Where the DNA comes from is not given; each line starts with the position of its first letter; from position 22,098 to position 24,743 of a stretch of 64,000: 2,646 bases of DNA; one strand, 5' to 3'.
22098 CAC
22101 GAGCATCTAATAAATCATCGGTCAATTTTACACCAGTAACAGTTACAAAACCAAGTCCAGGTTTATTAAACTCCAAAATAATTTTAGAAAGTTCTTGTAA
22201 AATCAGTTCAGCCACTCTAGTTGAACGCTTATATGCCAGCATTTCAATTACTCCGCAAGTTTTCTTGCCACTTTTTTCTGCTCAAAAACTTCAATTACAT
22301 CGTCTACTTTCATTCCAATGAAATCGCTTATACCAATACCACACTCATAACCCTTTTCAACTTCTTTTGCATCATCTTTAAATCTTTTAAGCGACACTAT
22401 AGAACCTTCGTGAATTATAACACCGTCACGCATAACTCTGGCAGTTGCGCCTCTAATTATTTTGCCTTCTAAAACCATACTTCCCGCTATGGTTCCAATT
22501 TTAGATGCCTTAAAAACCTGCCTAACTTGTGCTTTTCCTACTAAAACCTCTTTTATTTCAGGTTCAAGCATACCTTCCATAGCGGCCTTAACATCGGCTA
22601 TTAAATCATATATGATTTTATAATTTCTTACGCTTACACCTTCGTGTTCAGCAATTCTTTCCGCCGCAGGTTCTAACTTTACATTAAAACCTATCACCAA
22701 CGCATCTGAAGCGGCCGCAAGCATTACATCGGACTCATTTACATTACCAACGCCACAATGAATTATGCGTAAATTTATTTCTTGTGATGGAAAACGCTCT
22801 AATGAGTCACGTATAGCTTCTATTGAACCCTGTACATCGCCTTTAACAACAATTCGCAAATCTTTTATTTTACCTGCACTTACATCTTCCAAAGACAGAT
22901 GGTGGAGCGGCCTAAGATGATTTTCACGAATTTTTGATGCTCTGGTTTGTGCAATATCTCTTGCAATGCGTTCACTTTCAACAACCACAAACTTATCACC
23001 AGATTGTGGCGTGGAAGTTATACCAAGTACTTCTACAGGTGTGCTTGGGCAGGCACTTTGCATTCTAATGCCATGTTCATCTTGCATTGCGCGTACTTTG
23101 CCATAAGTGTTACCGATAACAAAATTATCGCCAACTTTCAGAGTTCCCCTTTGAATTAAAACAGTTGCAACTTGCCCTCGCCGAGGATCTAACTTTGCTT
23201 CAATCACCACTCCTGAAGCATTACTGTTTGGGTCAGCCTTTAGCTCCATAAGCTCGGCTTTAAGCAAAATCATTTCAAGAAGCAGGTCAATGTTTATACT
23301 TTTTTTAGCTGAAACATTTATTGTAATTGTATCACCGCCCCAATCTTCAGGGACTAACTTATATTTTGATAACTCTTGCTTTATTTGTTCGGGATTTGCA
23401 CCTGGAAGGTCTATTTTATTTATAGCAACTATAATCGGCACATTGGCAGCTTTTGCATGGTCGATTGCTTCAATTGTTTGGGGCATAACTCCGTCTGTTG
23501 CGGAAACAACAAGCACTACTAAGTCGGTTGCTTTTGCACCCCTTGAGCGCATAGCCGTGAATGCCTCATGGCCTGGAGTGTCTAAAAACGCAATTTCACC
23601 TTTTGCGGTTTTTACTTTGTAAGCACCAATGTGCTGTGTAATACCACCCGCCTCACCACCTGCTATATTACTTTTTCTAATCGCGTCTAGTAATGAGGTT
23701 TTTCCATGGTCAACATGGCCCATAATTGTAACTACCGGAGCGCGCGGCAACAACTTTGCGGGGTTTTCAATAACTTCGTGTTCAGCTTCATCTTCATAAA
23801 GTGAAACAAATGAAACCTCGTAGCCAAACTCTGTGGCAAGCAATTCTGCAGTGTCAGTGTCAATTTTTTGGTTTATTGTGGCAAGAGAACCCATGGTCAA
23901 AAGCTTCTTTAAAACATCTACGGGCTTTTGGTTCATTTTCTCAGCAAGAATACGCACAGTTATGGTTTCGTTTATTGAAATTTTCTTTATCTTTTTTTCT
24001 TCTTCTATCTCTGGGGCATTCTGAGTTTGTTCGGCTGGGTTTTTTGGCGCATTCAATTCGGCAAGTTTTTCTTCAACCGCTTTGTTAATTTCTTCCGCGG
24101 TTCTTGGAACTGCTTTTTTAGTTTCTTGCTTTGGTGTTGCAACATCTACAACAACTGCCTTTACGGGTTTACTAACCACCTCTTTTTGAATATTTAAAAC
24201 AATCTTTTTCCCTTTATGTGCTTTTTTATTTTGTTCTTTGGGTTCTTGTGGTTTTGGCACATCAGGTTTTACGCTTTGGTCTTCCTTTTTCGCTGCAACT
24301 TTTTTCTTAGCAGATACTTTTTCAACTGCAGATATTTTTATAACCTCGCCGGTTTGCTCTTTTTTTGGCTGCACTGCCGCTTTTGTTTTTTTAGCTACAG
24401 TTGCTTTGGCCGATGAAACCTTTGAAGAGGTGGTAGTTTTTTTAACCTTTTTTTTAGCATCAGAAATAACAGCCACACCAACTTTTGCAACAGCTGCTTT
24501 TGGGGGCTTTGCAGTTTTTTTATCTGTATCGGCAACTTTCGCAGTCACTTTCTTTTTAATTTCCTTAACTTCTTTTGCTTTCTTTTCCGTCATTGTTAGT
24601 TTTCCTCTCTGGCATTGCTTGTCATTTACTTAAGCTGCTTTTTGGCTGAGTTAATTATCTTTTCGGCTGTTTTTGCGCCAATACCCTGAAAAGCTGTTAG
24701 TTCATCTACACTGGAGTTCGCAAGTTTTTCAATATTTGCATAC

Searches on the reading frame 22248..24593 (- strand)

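Call 29: search_protein_families(library=pfam, proteins=[window:22248-24593:-], max_evalue=0.00001)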
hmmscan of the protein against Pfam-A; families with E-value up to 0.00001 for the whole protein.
window:22248-24593:- (781 aa): 6 families
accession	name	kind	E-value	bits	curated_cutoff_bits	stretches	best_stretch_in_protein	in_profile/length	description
PF11987.13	IF-2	-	6.5e-37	126.5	27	1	569-669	17-117/117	Translation-initiation factor 2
PF00009.33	GTP_EFTU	-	4e-36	124.8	26.5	1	287-443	5-183/188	Elongation factor Tu GTP binding domain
PF22042.2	EF-G_D2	-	1.9e-27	95.6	27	1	459-538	2-84/84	Elongation factor G domain 2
PF04760.21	IF2_N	-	2.7e-12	46.7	25.3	1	209-259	2-53/53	Translation initiation factor IF-2, N-terminal region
PF01926.29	MMR_HSR1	-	7.6e-11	42.6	21.9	1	288-393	2-113/113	50S ribosome-binding GTPase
PF00071.28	Ras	-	1.3e-06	28.5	21.6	1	289-443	3-157/162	Ras family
